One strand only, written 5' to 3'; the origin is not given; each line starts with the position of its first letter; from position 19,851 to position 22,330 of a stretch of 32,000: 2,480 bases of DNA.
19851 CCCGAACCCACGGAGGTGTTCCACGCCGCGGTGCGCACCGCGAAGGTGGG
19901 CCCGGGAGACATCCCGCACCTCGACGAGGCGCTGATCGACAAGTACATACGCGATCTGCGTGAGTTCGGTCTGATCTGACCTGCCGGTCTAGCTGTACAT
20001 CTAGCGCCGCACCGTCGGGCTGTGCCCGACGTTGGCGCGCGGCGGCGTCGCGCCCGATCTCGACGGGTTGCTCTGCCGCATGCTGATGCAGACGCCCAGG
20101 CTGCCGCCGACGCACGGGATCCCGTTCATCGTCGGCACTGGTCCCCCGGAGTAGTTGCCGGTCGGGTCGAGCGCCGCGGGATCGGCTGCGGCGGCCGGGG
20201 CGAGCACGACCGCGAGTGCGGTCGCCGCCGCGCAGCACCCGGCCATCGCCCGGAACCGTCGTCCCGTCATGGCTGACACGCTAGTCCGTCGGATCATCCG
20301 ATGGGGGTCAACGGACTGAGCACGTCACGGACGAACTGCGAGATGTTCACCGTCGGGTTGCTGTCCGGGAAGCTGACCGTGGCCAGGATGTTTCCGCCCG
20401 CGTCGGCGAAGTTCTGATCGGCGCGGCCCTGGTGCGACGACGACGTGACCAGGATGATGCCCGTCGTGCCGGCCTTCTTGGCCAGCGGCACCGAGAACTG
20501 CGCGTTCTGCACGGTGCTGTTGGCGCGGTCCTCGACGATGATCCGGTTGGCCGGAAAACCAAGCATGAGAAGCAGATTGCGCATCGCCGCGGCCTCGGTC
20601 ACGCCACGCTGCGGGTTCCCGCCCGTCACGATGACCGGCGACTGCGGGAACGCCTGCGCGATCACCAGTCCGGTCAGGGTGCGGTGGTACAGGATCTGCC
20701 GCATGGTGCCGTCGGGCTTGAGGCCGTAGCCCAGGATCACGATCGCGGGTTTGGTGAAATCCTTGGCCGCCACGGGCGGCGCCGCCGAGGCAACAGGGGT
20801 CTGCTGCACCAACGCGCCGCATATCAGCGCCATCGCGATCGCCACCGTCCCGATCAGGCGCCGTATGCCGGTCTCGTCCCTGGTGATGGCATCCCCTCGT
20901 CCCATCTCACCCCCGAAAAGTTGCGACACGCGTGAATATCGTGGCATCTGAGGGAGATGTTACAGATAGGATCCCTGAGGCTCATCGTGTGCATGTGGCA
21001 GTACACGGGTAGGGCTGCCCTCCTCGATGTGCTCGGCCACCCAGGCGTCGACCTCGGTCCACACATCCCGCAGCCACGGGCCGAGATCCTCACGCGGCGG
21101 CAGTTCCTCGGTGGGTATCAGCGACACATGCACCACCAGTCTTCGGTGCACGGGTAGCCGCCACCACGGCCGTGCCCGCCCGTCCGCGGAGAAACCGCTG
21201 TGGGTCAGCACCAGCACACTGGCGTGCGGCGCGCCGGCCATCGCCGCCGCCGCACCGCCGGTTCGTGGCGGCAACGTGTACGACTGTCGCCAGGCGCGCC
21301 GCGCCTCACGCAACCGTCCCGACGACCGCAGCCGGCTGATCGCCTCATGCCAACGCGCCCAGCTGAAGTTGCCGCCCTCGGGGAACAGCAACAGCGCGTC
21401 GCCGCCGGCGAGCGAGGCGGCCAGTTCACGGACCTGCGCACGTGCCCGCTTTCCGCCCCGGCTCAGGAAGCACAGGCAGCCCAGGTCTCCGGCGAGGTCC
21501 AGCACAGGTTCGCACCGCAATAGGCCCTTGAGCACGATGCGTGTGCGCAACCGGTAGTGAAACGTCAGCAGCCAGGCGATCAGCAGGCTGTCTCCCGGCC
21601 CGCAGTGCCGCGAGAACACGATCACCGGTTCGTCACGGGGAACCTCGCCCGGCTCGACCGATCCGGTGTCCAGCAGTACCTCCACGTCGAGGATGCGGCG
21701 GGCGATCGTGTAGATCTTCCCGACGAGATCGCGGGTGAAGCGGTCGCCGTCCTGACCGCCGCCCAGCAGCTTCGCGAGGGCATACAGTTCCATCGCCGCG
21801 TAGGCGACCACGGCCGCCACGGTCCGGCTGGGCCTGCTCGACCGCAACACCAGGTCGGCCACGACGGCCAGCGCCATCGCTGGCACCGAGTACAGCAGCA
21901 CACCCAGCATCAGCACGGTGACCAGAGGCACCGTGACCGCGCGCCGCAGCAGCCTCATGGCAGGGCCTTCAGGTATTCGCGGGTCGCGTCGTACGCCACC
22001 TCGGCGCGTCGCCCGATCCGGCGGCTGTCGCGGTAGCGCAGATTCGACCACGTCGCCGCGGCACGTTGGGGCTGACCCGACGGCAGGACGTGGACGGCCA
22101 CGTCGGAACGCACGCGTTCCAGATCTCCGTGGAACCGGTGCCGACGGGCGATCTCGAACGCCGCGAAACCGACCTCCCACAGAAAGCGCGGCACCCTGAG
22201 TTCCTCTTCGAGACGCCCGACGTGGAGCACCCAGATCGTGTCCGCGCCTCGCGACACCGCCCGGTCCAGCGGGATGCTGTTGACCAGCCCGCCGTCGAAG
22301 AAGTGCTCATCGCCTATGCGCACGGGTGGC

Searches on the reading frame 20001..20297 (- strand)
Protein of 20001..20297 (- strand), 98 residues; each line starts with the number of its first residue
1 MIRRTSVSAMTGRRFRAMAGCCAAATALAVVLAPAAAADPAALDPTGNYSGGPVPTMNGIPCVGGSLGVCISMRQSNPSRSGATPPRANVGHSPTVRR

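Call 5: search_protein_families(library=pfam, proteins=[window:20001-20297:-], max_evalue=0.01)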
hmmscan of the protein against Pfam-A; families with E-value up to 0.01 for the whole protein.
window:20001-20297:- (98 aa): 0 families

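Call 59: search_protein_families(library=ncbifam, proteins=[window:20004-20270:-], max_evalue=0.001)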
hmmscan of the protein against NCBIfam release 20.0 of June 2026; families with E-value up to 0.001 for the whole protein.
window:20004-20270:- (89 aa): 0 families

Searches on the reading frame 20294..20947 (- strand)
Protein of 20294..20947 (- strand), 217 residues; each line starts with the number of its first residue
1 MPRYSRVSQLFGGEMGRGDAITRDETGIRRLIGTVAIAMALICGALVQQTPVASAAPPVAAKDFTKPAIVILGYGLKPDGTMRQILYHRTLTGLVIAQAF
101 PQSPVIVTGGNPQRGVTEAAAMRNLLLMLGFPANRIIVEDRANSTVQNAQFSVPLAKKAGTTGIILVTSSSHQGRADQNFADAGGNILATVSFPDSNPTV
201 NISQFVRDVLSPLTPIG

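Call 5: search_protein_families(library=pfam, proteins=[window:20294-20947:-], max_evalue=0.01)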
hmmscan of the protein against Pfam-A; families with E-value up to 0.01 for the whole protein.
window:20294-20947:- (217 aa): 1 family
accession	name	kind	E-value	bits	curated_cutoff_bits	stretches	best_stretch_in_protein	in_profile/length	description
PF02698.23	DUF218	-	1.1e-23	84.1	27.6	1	68-192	2-110/133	DUF218 domain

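Call 59: search_protein_families(library=ncbifam, proteins=[window:20297-20929:-], max_evalue=0.001)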
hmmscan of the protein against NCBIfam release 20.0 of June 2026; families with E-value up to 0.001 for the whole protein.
window:20297-20929:- (211 aa): 1 family
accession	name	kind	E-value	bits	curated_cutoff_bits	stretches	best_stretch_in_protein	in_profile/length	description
NF007794.0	PRK10494.1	equivalog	2.7e-08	33.6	205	1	83-182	108-205/259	envelope biogenesis factor ElyC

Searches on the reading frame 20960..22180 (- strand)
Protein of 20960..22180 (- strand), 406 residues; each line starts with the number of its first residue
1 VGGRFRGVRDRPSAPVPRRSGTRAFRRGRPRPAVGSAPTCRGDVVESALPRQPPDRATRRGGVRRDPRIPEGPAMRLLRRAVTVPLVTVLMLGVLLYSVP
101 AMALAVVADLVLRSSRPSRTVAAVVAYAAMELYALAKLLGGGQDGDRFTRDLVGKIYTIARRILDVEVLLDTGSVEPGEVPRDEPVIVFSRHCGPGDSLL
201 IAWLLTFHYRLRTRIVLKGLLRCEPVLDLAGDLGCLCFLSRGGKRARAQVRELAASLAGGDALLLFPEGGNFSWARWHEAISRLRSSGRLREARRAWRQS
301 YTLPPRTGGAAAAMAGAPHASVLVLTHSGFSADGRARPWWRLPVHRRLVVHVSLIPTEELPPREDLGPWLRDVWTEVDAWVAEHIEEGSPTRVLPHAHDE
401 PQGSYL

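Call 5: search_protein_families(library=pfam, proteins=[window:20960-22180:-], max_evalue=0.01)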
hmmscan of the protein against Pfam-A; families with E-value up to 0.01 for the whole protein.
window:20960-22180:- (406 aa): 3 families
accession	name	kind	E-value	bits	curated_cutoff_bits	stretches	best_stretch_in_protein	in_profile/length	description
PF01553.26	Acyltransferase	-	2.3e-07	31.1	23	1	179-314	9-120/132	Acyltransferase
PF16076.10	Acyltransf_C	-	0.00032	21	26.5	1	347-389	9-52/74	Acyltransferase C-terminus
PF09605.15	Trep_Strep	-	0.0088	16.5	28.7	0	84-138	66-121/185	Hypothetical bacterial integral membrane protein (Trep_Strep)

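Call 59: search_protein_families(library=ncbifam, proteins=[window:20963-21958:-], max_evalue=0.001)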
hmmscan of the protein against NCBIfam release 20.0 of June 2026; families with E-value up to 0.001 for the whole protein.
window:20963-21958:- (332 aa): 2 families
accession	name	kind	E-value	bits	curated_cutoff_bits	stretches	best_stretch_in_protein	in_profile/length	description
NF052553.1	LyOrLpactfOlsABRUA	equivalog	0.00031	20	300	1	104-196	59-146/263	lyso-ornithine lipid O-acyltransferase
NF052552.1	LyOrLpactfOlsARHOCB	equivalog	0.00056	19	300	0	163-196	133-166/271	lyso-ornithine lipid O-acyltransferase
